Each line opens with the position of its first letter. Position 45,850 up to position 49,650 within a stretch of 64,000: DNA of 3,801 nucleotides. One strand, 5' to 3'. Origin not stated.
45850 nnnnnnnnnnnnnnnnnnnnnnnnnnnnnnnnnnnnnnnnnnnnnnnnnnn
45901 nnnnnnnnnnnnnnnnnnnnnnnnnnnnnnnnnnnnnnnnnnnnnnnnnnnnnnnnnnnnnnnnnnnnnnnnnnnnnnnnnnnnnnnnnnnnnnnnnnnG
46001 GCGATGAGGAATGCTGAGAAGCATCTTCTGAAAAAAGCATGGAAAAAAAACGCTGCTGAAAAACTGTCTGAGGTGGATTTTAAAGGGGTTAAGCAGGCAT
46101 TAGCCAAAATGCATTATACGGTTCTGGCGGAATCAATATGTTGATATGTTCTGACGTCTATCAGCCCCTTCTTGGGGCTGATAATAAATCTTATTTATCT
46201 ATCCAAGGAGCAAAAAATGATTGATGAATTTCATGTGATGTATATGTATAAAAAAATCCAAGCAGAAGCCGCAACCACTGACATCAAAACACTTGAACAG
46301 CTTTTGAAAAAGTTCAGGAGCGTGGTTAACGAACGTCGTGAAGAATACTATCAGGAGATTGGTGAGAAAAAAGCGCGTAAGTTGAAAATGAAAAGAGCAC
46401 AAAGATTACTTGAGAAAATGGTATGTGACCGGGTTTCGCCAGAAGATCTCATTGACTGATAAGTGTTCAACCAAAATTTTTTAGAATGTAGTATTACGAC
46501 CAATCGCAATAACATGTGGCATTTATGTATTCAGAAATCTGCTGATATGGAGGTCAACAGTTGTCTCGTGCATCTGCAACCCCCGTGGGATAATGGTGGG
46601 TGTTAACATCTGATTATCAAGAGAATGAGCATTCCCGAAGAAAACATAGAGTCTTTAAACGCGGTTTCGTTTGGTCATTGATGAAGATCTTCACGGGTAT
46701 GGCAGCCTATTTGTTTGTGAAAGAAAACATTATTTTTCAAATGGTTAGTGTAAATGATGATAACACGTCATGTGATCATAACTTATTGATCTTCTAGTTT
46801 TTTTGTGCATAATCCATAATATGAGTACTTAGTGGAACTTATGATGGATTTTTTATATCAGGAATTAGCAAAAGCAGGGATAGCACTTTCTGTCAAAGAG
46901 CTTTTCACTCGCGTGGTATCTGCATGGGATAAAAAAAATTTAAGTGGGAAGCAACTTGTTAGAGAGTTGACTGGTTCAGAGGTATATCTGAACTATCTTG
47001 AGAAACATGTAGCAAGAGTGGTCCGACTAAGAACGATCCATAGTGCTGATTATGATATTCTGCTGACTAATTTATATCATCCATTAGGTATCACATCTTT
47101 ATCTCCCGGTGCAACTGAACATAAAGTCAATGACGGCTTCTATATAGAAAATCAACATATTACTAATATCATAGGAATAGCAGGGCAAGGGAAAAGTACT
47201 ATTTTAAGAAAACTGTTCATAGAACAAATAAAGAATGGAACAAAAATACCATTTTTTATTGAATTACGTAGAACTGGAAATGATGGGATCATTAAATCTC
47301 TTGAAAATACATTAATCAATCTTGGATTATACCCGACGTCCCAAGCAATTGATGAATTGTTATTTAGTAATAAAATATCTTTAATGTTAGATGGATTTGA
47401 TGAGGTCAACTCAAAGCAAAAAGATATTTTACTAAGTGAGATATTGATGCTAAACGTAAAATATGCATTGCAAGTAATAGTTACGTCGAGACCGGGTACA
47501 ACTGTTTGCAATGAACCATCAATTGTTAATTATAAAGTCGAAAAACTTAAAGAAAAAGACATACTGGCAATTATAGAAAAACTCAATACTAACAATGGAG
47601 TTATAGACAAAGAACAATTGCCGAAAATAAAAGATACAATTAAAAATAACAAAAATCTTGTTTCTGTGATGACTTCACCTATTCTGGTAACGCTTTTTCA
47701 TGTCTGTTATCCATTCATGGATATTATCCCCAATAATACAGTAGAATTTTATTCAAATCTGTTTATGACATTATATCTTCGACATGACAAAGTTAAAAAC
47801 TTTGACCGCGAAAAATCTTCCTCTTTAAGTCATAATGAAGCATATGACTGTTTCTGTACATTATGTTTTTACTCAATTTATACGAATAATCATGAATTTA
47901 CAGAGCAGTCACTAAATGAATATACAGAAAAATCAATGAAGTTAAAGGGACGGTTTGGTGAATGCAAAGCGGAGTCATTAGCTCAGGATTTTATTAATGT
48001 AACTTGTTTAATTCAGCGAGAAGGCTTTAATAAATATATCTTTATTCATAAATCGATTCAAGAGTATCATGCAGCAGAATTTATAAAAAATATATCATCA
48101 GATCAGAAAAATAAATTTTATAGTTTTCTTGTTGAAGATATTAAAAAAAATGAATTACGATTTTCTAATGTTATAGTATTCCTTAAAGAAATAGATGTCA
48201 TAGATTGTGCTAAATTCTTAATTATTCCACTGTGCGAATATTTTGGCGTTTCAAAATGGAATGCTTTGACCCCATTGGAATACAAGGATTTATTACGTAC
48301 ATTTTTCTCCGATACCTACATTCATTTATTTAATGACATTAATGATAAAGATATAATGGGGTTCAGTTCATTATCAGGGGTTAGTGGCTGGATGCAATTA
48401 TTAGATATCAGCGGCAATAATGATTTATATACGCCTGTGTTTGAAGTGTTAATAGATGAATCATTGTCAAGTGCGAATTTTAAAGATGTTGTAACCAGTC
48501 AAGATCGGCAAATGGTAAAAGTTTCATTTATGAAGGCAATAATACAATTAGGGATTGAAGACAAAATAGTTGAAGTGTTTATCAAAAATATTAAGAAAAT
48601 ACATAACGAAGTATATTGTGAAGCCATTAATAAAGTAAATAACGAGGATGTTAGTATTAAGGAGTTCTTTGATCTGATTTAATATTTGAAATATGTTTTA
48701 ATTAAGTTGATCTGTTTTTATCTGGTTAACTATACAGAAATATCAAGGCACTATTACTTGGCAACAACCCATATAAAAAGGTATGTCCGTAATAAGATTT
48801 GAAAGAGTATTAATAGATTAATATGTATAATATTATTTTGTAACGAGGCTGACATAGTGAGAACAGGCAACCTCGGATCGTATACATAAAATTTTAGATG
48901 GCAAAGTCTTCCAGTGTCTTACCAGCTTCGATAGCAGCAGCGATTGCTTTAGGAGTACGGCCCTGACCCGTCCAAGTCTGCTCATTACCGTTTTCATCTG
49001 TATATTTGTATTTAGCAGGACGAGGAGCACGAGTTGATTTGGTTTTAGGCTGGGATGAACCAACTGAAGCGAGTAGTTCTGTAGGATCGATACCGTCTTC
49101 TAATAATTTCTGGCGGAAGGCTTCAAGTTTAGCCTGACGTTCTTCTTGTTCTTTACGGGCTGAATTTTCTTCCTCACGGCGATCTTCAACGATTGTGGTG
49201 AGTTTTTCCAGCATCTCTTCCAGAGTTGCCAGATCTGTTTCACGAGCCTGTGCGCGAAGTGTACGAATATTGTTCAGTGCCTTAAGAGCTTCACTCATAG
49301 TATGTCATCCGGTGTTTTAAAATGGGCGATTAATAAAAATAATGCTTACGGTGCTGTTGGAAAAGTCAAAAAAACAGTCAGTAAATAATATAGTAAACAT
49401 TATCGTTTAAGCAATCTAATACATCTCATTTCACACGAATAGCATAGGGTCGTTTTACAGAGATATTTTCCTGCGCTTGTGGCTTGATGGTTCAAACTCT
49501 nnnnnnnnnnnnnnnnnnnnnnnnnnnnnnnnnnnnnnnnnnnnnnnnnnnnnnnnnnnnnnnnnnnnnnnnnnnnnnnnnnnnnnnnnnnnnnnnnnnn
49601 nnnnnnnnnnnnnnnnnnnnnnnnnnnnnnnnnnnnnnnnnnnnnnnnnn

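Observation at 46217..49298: Truncated H-NS (H-NST-like) and full-length H-NS paralog carried on the serU island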

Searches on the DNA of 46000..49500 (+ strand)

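Call 4: search_dna_similar(query=window:46000-49500:+, collection=ecoli_genomes, mode=near, max_rows=25)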
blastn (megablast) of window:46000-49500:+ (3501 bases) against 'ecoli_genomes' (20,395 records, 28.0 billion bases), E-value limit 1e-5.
Records with a match: 664; places in all: 732; records where one place covers at least 80% of the query: 0.
Genomes with a match: 664 of 5426; with a place that covers at least 80% of the query: 0. Places per genome that has any: lowest 1, median 1, highest 4. On chromosomes: 732 places; on plasmids: 0.
Best place of each record, by identity: 95-99% 383; 90-95% 137; 80-90% 142; 60-80% 2.
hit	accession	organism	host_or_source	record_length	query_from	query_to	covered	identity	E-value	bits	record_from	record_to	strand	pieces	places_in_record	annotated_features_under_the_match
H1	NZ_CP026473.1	Escherichia coli strain KBN10P04869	Homo sapiens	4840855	1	3501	31%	96.2%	0e+0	1761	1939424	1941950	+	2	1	hypothetical protein (x3) | H-NS family histone-like protein (x2) | DUF4756 family protein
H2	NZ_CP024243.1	Escherichia coli O128:H27 strain 90-9281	missing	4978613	1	3501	31%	96.2%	0e+0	1761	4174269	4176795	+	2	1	hypothetical protein (x3) | H-NS family histone-like protein (x2) | DUF4756 family protein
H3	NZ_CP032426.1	Escherichia coli strain SCEC020001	Homo sapiens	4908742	1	3501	31%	96.2%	0e+0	1761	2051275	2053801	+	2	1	hypothetical protein (x3) | H-NS family histone-like protein (x2) | DUF4756 family protein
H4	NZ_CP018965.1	Escherichia coli strain Ecol_517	Homo sapiens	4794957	1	3501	31%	96.2%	0e+0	1761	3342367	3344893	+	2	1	hypothetical protein (x3) | H-NS family histone-like protein (x2) | DUF4756 family protein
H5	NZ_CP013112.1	Escherichia coli strain YD786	Homo sapiens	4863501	1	3501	31%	96.2%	0e+0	1761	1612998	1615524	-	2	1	hypothetical protein (x3) | H-NS family nucleoid-associated regulatory protein | DNA-binding protein | DUF4756 family protein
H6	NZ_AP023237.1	Escherichia coli strain F070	-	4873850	1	3501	31%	96.2%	0e+0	1761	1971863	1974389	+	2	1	hypothetical protein (x3) | H-NS family nucleoid-associated regulatory protein | DNA-binding protein | DUF4756 family protein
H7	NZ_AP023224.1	Escherichia coli strain YJ1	Homo sapiens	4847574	1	3501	31%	96.2%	0e+0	1761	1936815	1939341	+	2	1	hypothetical protein (x3) | H-NS family histone-like protein (x2) | DUF4756 family protein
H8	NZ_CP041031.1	Escherichia coli strain PT109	Canis lupus familiaris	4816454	1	3501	31%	96.2%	0e+0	1761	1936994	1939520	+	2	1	hypothetical protein (x2) | thioredoxin domain-containing protein | H-NS family histone-like protein (x2) | DUF4756 family protein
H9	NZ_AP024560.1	Escherichia coli strain NIPH17_0020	Homo sapiens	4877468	1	3501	31%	96.2%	0e+0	1761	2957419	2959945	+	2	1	hypothetical protein (x3) | H-NS family histone-like protein (x2) | DUF4756 family protein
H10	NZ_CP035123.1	Escherichia coli strain EC25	Homo sapiens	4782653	1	3501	31%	96.2%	0e+0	1761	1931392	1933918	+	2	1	hypothetical protein (x3) | H-NS family histone-like protein (x2) | DUF4756 family protein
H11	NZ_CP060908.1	Escherichia coli strain EC19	Homo sapiens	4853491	1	3501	31%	96.2%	0e+0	1761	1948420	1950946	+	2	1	hypothetical protein (x3) | H-NS family nucleoid-associated regulatory protein | DNA-binding protein | DUF4756 family protein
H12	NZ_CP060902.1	Escherichia coli strain EC20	Homo sapiens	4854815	1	3501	31%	96.2%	0e+0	1761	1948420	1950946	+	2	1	hypothetical protein (x3) | H-NS family nucleoid-associated regulatory protein | DNA-binding protein | DUF4756 family protein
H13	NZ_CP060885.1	Escherichia coli strain EC24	Homo sapiens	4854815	1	3501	31%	96.2%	0e+0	1761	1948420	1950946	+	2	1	hypothetical protein (x3) | H-NS family nucleoid-associated regulatory protein | DNA-binding protein | DUF4756 family protein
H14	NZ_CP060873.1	Escherichia coli strain EC27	Homo sapiens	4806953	1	3501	31%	96.2%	0e+0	1761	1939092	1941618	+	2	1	hypothetical protein (x3) | H-NS family nucleoid-associated regulatory protein | DNA-binding protein | DUF4756 family protein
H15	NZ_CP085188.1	Escherichia coli strain EC195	Homo sapiens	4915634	1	3501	31%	96.2%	0e+0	1761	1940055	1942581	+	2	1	hypothetical protein (x3) | H-NS family nucleoid-associated regulatory protein | DNA-binding protein | DUF4756 family protein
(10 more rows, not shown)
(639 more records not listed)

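Call 5: get_annotated_region(hit=H1, flank=6000)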
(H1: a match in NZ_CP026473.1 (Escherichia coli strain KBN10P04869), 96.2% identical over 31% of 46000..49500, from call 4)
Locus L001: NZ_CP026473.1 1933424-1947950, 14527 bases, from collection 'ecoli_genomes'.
description: Escherichia coli strain KBN10P04869 chromosome, complete genome
organism: Escherichia coli strain KBN10P04869 (NCBI taxid 562)
replicon: chromosome; assembly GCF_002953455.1
host: Homo sapiens; source: blood; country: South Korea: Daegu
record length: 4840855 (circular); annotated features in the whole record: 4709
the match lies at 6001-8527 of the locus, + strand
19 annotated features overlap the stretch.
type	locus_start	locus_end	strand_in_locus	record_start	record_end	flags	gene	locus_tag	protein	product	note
CDS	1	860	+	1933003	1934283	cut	ybtX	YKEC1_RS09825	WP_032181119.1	yersiniabactin-associated zinc MFS transporter YbtX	-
CDS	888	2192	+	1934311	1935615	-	ybtS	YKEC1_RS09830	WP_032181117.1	yersiniabactin biosynthesis salicylate synthase Irp9/YbtS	-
CDS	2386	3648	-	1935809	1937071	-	-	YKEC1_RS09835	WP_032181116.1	tyrosine-type recombinase/integrase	-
CDS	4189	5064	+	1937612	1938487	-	-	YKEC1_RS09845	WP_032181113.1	DUF6387 family protein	-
CDS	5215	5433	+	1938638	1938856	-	-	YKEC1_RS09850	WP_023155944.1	helix-turn-helix transcriptional regulator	-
CDS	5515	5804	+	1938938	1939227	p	-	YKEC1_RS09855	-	hypothetical protein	frameshifted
CDS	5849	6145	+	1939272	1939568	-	-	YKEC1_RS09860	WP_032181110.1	hypothetical protein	-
CDS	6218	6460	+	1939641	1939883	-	-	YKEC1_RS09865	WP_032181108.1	H-NS family histone-like protein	-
CDS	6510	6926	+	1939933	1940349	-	-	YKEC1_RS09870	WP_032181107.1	hypothetical protein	-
CDS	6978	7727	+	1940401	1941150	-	-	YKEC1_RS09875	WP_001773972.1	hypothetical protein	-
CDS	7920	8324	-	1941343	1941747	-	-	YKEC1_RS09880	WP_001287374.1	H-NS family histone-like protein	-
CDS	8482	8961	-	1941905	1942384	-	-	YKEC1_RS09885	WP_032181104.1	DUF4756 family protein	-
CDS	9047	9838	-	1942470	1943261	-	-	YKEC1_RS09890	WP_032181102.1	hypothetical protein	-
CDS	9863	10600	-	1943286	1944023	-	-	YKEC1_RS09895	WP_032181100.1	replication/maintenance protein RepL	-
CDS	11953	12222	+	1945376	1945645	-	-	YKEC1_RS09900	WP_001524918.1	hypothetical protein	-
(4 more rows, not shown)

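Call 6: search_dna_similar(query=window:46500-48850:+, collection=ecoli_genomes, mode=distant, max_rows=15)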
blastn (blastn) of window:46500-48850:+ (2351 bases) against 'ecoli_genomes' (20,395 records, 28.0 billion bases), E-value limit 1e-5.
Records with a match: 30; places in all: 31; records where one place covers at least 80% of the query: 0.
Genomes with a match: 30 of 5426; with a place that covers at least 80% of the query: 0. Places per genome that has any: lowest 1, median 1, highest 2. On chromosomes: 10 places; on plasmids: 21.
Best place of each record, by identity: 60-80% 30.
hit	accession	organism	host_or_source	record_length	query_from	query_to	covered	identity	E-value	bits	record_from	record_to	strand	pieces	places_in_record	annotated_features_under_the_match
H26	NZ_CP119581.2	Escherichia coli strain C012_chr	broiler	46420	335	1760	61%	70.4%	0e+0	648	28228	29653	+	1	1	NACHT domain-containing protein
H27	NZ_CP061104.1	Escherichia coli strain 1EC213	Homo sapiens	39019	654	774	5%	76.0%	8e-13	86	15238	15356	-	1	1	NACHT domain-containing protein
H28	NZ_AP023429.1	Escherichia coli strain HUE1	-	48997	654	774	5%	76.0%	8e-13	86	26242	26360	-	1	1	NACHT domain-containing protein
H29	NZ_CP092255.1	Escherichia coli strain ISHS7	Felix catus domesticus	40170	654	774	5%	76.0%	8e-13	86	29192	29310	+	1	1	NACHT domain-containing protein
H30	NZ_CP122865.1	Escherichia coli strain ETEC1720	Sus scrofa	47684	654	774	5%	76.0%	8e-13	86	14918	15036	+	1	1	NACHT domain-containing protein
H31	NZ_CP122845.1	Escherichia coli strain ETEC1722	Sus scrofa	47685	654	774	5%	76.0%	8e-13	86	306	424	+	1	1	NACHT domain-containing protein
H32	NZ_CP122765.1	Escherichia coli strain ETEC1739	Sus scrofa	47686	654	774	5%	76.0%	8e-13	86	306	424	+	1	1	NACHT domain-containing protein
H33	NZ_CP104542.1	Escherichia coli strain E6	Poultry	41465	654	774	5%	76.0%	8e-13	86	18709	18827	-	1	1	NACHT domain-containing protein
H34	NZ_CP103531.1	Escherichia coli strain 5270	Homo sapiens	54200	654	774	5%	76.0%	8e-13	86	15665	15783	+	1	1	NACHT domain-containing protein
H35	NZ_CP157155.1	Escherichia coli strain UTAK-5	Bos taurus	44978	654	774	5%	76.0%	8e-13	86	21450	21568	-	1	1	NACHT domain-containing protein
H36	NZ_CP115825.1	Escherichia coli strain E1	Homo sapiens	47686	654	774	5%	76.0%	8e-13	86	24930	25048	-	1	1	NACHT domain-containing protein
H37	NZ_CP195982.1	Escherichia coli strain J2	Raw wastewater influent sample from the ...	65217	654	774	5%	76.0%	8e-13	86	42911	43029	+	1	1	NACHT domain-containing protein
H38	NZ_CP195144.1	Escherichia coli strain A10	Water sample from the Juan Diaz River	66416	654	774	5%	76.0%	8e-13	86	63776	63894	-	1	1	NACHT domain-containing protein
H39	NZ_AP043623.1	Escherichia coli strain AST215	Homo sapiens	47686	654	774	5%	76.0%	8e-13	86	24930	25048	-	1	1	NACHT domain-containing protein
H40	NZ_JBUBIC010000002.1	Escherichia coli strain GPEC548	chicken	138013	654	774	5%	76.0%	8e-13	86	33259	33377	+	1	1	NACHT domain-containing protein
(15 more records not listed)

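Call 8: search_dna_similar(query=window:46217-46459:+, collection=ecoli_genomes, mode=distant, max_rows=40, rows=spread)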
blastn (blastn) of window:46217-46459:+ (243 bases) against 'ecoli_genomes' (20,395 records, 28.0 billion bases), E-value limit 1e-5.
Records with a match: 557; places in all: 581; records where one place covers at least 80% of the query: 555.
Genomes with a match: 557 of 5426; with a place that covers at least 80% of the query: 555. Places per genome that has any: lowest 1, median 1, highest 3. On chromosomes: 581 places; on plasmids: 0.
Best place of each record, by identity: 95-99% 287; 90-95% 186; 80-90% 47; 60-80% 37.
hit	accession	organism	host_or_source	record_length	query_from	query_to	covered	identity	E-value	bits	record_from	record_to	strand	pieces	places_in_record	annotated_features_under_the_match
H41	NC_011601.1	Escherichia coli O127:H6 str. E2348/69 strain E2348/69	-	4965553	1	243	100%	97.9%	3e-113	416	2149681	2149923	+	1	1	DNA-binding protein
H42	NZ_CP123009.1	Escherichia coli O155 strain NWU_3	Bos taurus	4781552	1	243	100%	97.5%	4e-112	412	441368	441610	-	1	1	DNA-binding protein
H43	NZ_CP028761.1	Escherichia coli strain A13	Sheep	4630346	1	243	100%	96.7%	2e-109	403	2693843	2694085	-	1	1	DNA-binding protein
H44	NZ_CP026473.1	Escherichia coli strain KBN10P04869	Homo sapiens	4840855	1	243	100%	95.5%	5e-105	389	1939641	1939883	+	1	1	H-NS family histone-like protein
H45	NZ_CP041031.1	Escherichia coli strain PT109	Canis lupus familiaris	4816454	1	243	100%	95.5%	5e-105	389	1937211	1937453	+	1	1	H-NS family histone-like protein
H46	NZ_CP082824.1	Escherichia coli strain SCAID URN1-2021 (19/278)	Homo sapiens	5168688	1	243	100%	95.5%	5e-105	389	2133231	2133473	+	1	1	hypothetical protein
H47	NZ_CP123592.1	Escherichia coli strain DJH_137urine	Homo sapiens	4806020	1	243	100%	95.5%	5e-105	389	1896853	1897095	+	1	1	H-NS family histone-like protein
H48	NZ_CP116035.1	Escherichia coli strain FAH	Homo sapiens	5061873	1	243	100%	95.5%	5e-105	389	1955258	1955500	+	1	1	hypothetical protein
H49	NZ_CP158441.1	Escherichia coli strain S115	Homo sapiens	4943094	1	243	100%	95.5%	5e-105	389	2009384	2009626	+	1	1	DNA-binding protein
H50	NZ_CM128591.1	Escherichia coli strain 200112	Homo sapiens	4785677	1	243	100%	95.5%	5e-105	389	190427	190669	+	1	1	H-NS family histone-like protein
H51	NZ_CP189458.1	Escherichia coli strain N1229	Homo sapiens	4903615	1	243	100%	95.5%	5e-105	389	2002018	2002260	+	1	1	H-NS family histone-like protein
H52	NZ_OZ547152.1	Escherichia coli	Homo sapiens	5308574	1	243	100%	95.5%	5e-105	389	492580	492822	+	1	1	H-NS family histone-like protein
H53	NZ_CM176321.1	Escherichia coli strain CAVP888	Homo sapiens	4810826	1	243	100%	95.5%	5e-105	389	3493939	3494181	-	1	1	H-NS family histone-like protein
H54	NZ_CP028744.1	Escherichia coli strain A31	Rattus fuscipes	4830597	1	243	100%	94.2%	3e-101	376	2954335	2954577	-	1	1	DNA-binding protein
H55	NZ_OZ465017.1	Escherichia coli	Homo sapiens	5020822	1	243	100%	93.8%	1e-99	371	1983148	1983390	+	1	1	H-NS family histone-like protein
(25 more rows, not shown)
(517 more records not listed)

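Call 9: get_annotated_region(hit=H41, flank=8000)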
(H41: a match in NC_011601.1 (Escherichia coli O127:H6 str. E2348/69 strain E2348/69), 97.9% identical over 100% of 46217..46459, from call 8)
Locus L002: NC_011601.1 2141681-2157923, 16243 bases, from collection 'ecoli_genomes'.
description: Escherichia coli O127:H6 str. E2348/69, complete sequence
organism: Escherichia coli O127:H6 str. E2348/69 strain E2348/69 (NCBI taxid 574521)
replicon: chromosome; assembly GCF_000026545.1
host: -; source: -; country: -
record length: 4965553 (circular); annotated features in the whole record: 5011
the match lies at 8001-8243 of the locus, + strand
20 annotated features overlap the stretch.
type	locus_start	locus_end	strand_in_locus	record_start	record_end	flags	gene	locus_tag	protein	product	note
CDS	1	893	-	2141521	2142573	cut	-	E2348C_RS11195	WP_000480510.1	glycosyltransferase family 9 protein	-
CDS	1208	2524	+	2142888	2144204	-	shiA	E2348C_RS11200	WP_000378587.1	shikimate transporter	-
CDS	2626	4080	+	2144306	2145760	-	amn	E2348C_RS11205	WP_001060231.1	AMP nucleosidase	-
CDS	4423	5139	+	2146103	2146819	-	yeeN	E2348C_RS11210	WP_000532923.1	YebC/PmpR family DNA-binding transcriptional regulator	-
CDS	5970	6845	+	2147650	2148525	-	-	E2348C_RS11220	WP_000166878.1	DUF6387 family protein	-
CDS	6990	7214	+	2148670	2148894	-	-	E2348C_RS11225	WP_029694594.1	helix-turn-helix transcriptional regulator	-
CDS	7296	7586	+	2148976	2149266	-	-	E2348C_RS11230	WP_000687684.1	hypothetical protein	-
CDS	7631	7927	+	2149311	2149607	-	-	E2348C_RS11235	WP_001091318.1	hypothetical protein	-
CDS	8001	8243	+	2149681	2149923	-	-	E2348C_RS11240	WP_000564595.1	DNA-binding protein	-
CDS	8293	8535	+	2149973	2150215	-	-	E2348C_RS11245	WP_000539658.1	hypothetical protein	-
CDS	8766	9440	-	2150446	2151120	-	-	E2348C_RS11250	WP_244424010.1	PIN domain-containing protein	-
CDS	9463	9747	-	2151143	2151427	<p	-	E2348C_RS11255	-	hypothetical protein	incomplete; partial in the middle of a contig; missing C-terminus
CDS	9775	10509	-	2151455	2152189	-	-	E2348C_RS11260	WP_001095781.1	replication/maintenance protein RepL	-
CDS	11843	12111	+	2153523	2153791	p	-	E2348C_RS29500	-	hypothetical protein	frameshifted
CDS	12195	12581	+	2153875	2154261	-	-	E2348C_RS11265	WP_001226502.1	hypothetical protein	-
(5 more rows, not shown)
